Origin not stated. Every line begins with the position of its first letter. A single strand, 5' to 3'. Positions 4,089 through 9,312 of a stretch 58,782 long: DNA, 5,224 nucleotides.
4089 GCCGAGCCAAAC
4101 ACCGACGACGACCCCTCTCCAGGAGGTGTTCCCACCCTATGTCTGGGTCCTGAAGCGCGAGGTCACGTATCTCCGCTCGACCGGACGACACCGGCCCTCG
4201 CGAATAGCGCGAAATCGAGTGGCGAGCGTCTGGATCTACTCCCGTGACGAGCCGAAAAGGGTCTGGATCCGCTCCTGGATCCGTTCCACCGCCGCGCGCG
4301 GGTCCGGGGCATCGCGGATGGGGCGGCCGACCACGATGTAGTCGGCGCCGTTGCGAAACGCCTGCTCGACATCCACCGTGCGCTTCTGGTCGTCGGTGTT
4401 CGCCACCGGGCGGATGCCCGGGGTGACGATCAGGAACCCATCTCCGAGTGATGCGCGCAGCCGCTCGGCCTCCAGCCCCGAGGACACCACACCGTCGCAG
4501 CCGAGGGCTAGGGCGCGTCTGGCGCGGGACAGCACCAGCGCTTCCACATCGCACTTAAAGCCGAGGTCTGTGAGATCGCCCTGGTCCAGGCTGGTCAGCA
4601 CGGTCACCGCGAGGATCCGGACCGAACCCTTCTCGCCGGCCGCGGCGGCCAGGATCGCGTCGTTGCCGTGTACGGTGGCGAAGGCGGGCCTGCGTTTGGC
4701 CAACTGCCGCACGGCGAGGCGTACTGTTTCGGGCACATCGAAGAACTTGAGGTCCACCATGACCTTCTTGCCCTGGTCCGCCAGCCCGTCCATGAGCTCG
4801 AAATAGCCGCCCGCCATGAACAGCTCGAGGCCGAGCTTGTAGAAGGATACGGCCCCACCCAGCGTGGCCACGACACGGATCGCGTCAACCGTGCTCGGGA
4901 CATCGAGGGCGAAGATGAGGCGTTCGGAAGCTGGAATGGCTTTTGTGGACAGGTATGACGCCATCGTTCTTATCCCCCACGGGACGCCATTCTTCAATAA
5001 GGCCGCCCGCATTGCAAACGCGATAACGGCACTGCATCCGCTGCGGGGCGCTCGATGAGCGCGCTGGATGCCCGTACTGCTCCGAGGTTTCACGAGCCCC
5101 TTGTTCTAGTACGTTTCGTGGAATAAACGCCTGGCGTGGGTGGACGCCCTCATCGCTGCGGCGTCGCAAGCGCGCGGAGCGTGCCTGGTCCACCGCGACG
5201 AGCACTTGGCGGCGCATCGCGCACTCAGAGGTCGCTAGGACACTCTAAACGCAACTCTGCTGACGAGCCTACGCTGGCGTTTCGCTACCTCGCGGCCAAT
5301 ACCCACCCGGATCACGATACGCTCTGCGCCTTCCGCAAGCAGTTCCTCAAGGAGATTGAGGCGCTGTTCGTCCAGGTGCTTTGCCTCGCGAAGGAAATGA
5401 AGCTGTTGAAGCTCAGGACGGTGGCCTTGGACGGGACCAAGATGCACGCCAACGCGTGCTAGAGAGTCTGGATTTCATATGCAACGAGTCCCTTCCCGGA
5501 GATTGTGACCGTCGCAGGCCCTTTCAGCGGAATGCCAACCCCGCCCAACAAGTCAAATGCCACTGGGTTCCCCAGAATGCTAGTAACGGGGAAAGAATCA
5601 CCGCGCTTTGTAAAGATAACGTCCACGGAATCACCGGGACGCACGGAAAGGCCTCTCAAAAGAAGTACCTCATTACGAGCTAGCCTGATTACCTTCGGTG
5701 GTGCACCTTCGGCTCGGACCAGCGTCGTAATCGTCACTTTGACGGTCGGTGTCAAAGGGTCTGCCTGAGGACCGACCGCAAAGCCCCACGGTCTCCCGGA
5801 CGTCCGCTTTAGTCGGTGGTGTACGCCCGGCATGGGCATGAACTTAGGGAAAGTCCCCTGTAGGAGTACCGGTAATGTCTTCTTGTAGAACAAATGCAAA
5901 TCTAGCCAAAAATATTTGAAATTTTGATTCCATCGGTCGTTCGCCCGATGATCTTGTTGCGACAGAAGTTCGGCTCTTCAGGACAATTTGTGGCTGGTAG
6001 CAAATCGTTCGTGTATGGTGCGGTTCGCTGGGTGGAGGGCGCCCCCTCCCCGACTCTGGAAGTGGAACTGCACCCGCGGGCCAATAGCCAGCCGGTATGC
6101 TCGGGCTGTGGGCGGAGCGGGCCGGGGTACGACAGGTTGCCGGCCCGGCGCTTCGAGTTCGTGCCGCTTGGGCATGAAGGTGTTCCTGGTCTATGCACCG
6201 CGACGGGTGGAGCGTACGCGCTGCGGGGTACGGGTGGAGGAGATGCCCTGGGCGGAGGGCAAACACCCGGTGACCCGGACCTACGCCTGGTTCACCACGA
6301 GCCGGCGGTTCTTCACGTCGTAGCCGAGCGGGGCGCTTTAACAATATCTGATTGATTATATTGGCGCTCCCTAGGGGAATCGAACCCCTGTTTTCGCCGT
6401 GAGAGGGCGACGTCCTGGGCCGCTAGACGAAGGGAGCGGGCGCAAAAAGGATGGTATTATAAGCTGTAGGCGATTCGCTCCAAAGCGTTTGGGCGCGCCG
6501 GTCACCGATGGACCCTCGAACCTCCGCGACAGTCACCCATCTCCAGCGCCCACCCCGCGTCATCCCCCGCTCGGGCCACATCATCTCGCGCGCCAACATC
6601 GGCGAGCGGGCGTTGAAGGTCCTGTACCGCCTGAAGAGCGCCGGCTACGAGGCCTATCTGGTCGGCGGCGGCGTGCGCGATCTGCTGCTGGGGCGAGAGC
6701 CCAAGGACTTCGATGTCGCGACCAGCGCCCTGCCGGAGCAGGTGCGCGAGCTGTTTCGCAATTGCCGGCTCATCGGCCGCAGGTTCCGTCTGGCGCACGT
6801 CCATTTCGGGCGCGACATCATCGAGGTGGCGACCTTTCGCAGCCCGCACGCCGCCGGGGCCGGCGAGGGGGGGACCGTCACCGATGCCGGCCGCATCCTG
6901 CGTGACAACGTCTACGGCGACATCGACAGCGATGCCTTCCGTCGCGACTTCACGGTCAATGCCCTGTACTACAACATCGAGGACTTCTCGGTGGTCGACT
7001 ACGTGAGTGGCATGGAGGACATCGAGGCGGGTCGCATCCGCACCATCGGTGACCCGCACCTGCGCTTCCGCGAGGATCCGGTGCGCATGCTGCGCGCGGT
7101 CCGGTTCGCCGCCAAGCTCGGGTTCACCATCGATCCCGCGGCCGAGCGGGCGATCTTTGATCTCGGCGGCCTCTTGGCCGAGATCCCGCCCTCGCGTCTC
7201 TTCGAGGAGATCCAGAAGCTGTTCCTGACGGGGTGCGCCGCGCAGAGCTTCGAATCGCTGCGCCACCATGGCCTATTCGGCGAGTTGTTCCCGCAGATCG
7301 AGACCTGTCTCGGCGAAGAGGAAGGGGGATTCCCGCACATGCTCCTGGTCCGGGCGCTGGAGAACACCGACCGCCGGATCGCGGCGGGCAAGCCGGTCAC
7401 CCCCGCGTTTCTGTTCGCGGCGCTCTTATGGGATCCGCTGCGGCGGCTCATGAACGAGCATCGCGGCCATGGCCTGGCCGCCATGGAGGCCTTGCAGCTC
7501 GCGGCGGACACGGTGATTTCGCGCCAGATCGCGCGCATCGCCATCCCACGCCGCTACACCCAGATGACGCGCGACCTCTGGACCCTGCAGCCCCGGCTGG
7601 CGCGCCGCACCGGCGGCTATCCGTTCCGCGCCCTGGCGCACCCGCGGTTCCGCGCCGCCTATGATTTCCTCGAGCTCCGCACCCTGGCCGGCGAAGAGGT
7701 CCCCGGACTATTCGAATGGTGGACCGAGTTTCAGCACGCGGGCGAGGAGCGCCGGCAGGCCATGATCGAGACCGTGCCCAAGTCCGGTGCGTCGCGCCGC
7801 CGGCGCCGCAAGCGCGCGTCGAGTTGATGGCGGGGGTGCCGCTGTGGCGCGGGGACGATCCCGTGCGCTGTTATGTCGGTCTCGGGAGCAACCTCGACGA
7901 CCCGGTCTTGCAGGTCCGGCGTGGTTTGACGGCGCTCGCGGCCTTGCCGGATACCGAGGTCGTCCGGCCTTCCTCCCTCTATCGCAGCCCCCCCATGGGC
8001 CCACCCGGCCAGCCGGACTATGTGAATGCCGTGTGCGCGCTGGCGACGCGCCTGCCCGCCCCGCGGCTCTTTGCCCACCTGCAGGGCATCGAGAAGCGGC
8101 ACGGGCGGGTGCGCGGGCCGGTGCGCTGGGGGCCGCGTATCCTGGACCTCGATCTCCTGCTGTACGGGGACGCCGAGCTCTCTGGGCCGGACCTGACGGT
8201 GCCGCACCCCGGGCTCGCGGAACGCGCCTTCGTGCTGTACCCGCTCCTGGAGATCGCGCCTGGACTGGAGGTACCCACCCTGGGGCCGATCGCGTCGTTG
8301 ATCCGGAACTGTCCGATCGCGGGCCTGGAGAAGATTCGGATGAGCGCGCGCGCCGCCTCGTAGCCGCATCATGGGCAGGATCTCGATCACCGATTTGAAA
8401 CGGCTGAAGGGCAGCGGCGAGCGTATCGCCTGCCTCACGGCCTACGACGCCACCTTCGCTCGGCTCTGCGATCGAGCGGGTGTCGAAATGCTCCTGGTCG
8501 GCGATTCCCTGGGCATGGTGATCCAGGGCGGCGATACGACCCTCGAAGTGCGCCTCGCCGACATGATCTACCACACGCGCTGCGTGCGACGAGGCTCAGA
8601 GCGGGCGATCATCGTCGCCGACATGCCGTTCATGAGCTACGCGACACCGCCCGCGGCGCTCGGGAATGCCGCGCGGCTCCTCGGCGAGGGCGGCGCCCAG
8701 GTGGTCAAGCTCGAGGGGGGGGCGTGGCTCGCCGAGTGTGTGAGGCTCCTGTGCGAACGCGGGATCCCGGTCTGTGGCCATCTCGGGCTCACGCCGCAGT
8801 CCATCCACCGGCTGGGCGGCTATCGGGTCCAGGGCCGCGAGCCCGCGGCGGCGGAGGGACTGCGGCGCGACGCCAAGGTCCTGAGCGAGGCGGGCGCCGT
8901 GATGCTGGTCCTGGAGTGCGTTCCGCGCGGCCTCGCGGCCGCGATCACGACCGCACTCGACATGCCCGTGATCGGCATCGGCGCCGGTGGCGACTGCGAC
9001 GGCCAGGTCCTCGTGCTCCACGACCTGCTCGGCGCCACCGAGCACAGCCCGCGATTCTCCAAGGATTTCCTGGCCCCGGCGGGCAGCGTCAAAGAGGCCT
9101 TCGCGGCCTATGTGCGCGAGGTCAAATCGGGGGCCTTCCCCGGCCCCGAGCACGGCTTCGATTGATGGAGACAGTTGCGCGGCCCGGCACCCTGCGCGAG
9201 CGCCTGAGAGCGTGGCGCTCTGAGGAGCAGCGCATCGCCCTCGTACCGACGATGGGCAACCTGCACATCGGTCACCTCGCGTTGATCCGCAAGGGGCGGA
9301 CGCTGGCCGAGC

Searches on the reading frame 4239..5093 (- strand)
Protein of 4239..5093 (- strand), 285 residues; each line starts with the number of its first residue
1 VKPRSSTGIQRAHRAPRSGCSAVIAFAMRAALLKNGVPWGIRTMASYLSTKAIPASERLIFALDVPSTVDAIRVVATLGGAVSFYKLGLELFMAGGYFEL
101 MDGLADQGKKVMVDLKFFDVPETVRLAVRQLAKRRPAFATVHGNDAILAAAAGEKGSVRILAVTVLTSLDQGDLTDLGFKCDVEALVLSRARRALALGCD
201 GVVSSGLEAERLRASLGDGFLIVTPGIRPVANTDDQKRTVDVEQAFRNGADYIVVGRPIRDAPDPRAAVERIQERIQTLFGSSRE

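Call 13: search_protein_families(library=pfam, proteins=[window:4239-5093:-], max_evalue=0.001)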
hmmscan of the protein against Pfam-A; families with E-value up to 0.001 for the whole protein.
window:4239-5093:- (285 aa): 1 family
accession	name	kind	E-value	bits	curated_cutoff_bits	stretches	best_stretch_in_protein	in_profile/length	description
PF00215.30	OMPdecase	-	7.8e-44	150.6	27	1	58-272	2-221/221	Orotidine 5'-phosphate decarboxylase / HUMPS family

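Call 45: find_related_loci(query=window:4239-5093:-, collection=metagenome_contigs, flank=10000)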
Query window:4239-5093:- (285 aa) in metagenome_contigs; peptide patterns used: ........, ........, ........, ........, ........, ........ (x = any residue, [..] = any of these).
600 stretches matched a pattern (row limit reached: there are more); 440 encode a relative of the query (tblastn E <= 1e-3); the best 80 are kept; 80 distinct loci.
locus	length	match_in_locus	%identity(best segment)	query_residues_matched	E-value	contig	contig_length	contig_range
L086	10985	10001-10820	93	13-285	8e-139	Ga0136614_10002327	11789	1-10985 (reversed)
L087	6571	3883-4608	91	44-285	1e-136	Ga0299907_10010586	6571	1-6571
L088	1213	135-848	75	43-280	4e-124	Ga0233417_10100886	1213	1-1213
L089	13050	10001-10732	70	37-280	4e-108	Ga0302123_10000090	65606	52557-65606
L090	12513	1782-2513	70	37-280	4e-108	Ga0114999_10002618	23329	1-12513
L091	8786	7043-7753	74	44-280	2e-107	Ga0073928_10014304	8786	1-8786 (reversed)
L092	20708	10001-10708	71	45-280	4e-107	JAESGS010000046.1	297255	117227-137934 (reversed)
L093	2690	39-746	70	48-283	1e-110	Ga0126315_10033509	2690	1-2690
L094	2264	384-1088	71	48-280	5e-112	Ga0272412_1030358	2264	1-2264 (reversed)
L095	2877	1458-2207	68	33-282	7e-110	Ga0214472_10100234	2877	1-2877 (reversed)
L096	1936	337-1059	70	46-282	8e-113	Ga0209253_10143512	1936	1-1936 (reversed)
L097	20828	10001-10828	64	4-280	3e-106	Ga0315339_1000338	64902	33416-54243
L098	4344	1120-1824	72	48-280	7e-107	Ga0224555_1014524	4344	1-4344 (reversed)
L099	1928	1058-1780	73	43-281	2e-112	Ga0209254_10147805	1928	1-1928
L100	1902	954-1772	65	19-282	2e-112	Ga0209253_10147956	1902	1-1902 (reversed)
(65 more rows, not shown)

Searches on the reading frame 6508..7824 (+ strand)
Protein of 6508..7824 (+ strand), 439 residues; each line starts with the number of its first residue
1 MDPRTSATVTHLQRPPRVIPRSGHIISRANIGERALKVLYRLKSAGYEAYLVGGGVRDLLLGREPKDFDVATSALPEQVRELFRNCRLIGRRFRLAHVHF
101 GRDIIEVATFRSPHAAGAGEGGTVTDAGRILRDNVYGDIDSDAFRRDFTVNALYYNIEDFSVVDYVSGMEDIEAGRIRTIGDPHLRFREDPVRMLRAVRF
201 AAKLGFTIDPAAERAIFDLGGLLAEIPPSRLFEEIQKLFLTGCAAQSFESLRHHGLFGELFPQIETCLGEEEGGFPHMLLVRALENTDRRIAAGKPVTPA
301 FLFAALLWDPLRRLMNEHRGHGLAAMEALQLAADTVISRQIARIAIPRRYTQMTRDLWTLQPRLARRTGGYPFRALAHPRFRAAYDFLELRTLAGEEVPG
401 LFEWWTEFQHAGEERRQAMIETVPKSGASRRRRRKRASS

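Call 13: search_protein_families(library=pfam, proteins=[window:6508-7824:+], max_evalue=0.001)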
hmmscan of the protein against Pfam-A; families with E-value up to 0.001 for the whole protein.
window:6508-7824:+ (439 aa): 3 families
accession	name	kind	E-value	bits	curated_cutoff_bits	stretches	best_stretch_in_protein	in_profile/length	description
PF12626.12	PolyA_pol_arg_C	-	5.9e-40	136.4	22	1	322-436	2-116/119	Polymerase A arginine-rich C-terminus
PF01743.26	PolyA_pol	-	1e-36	126.5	23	1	49-178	1-126/126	Poly A polymerase head domain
PF12627.12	PolyA_pol_RNAbd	-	9.2e-18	64.2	22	1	205-266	1-62/64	Probable RNA and SrmB- binding site of polymerase A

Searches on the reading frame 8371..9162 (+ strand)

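Call 54: search_protein_families(library=pfam, proteins=[window:8371-9162:+], max_evalue=0.001)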
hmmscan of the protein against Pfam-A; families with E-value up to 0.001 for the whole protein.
window:8371-9162:+ (264 aa): 1 family
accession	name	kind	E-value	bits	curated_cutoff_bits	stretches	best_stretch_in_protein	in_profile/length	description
PF02548.21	Pantoate_transf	-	6.1e-108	360.6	28.7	1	4-258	2-258/259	Ketopantoate hydroxymethyltransferase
